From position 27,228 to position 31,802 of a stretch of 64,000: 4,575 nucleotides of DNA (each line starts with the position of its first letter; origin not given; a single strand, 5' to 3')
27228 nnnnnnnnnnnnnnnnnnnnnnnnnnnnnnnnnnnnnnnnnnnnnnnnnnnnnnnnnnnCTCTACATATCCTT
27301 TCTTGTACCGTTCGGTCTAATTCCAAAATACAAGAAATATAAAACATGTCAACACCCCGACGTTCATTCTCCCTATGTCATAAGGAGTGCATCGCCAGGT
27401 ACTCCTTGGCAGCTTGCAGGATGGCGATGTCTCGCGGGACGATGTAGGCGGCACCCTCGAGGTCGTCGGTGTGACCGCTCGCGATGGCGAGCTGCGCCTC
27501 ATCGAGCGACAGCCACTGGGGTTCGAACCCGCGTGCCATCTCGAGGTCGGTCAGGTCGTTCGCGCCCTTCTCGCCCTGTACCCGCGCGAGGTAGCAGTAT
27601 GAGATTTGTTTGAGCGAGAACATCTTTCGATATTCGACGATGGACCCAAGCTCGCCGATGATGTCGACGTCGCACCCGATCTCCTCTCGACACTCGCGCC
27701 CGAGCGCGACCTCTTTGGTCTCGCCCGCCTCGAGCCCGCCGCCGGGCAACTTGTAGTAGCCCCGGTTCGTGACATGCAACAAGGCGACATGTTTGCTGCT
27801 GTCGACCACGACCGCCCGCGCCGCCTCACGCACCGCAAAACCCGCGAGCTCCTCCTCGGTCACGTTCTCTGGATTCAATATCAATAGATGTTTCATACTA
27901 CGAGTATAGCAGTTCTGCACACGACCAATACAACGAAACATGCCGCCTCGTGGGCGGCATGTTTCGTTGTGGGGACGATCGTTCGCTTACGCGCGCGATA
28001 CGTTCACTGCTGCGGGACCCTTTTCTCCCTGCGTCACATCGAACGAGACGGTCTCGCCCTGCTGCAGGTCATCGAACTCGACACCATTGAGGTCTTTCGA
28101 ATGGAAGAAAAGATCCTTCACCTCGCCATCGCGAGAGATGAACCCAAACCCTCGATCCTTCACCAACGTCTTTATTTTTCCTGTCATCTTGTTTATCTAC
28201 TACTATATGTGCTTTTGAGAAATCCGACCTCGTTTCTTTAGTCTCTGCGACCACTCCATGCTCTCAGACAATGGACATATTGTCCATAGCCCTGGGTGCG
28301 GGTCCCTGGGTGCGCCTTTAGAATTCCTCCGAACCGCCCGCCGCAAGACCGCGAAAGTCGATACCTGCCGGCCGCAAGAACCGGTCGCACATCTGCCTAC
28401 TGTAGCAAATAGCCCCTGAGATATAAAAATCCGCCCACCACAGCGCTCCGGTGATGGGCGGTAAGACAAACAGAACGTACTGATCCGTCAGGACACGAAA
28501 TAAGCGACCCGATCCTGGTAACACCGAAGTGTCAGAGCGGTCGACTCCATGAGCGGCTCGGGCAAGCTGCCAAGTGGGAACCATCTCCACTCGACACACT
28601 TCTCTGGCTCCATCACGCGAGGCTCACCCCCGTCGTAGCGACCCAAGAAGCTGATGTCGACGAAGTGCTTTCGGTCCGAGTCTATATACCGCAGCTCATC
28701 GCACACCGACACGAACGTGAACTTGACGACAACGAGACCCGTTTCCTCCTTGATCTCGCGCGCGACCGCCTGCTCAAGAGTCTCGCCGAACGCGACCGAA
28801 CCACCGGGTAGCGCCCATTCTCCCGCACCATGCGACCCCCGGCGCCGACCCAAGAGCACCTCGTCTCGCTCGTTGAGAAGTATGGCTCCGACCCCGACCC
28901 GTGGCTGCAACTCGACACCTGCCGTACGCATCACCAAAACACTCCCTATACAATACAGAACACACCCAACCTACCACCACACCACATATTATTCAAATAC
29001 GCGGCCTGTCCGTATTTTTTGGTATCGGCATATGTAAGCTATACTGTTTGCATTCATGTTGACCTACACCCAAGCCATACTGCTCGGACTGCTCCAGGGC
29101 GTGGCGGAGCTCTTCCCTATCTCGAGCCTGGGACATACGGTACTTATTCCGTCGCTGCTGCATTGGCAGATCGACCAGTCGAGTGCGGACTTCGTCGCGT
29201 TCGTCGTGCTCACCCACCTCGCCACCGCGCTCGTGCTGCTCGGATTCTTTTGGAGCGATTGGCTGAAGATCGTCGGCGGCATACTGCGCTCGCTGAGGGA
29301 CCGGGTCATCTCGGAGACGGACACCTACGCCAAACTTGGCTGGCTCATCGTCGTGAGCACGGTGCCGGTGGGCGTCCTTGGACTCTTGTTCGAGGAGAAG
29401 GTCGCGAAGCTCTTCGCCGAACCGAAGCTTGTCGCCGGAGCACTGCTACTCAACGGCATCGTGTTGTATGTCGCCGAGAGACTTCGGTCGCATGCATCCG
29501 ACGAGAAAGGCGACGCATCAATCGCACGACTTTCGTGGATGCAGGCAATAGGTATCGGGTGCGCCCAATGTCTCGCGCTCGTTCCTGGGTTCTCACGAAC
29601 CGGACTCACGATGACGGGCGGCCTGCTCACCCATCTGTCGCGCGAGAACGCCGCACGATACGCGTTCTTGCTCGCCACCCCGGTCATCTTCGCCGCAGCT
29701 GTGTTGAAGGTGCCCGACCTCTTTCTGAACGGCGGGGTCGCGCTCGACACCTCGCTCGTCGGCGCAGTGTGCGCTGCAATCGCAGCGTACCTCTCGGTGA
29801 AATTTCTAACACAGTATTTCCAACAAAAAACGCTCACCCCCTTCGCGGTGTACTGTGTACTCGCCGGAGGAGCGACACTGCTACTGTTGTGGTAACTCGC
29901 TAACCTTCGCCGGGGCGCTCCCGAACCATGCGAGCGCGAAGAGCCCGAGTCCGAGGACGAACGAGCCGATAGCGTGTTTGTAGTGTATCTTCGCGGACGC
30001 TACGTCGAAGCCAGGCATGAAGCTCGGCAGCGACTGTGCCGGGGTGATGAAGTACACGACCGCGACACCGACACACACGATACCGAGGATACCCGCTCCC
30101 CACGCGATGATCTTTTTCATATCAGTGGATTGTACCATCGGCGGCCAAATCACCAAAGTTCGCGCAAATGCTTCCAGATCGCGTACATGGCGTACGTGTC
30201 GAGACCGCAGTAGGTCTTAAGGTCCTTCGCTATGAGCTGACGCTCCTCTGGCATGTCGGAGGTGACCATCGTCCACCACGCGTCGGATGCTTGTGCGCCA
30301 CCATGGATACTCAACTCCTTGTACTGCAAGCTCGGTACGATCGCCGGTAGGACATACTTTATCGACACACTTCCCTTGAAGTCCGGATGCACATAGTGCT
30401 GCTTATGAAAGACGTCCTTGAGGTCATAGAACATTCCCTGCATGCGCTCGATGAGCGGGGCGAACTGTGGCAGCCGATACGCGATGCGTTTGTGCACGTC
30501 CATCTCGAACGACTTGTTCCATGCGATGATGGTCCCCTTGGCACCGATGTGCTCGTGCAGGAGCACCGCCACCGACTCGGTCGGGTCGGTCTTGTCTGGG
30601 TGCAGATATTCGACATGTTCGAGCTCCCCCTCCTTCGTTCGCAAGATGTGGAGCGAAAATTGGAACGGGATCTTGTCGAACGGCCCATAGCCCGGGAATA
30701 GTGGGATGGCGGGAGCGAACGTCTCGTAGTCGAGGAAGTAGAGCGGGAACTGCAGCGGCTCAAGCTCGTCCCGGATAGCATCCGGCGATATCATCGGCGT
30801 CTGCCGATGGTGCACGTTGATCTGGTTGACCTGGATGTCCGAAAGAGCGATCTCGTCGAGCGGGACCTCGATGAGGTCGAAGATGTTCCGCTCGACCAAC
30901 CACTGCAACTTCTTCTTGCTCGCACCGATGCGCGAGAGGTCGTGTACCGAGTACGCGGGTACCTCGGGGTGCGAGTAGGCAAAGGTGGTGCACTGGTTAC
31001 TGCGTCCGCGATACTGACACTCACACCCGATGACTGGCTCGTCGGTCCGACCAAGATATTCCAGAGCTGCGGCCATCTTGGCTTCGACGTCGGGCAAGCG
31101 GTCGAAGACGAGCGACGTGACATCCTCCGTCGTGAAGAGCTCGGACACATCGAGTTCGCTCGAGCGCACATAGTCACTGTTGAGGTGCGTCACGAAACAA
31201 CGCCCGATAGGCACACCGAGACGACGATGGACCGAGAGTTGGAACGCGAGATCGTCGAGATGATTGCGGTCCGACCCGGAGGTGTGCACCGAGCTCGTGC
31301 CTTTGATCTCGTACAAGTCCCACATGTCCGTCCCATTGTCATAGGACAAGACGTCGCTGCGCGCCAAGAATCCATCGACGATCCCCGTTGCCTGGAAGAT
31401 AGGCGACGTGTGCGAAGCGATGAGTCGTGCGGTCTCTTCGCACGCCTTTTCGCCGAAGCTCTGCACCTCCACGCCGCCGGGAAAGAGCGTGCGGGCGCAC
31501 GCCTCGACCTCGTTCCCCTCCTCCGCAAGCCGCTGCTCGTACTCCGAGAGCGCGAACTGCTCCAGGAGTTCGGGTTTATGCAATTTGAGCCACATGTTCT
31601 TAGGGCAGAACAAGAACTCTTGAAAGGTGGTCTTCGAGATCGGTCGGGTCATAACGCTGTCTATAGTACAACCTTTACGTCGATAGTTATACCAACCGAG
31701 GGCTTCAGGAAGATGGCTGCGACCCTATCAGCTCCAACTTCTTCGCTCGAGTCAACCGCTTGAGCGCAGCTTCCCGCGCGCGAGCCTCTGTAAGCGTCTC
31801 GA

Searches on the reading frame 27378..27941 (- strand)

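Call 62: search_protein_families(library=pfam, proteins=[window:27378-27941:-], max_evalue=0.001)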
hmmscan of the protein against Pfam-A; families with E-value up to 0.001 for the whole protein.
window:27378-27941:- (187 aa): 1 family
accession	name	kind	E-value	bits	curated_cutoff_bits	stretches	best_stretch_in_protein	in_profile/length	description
PF00293.34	NUDIX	-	2.6e-14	53.8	21.1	1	38-151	3-120/134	NUDIX domain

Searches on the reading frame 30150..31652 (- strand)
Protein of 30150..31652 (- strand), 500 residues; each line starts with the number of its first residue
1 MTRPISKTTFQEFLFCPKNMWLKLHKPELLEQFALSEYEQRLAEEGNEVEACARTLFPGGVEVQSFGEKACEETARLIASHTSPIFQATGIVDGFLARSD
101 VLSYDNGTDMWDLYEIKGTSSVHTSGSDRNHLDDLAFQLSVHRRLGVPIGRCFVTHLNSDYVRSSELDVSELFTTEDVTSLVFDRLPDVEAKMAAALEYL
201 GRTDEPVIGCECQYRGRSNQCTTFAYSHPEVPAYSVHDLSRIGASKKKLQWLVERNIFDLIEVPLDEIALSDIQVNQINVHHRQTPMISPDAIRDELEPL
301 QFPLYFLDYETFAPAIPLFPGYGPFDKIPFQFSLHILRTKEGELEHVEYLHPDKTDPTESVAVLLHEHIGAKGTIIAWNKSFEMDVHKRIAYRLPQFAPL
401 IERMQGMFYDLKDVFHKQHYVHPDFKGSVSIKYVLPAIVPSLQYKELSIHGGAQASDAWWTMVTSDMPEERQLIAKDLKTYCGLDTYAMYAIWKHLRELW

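Call 62: search_protein_families(library=pfam, proteins=[window:30150-31652:-], max_evalue=0.001)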
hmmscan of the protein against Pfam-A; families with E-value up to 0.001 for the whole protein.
window:30150-31652:- (500 aa): 1 family
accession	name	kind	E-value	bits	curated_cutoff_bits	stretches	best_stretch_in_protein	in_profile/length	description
PF11074.14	DUF2779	-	5.1e-38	130.6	23.3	1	305-430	1-126/126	Domain of unknown function(DUF2779)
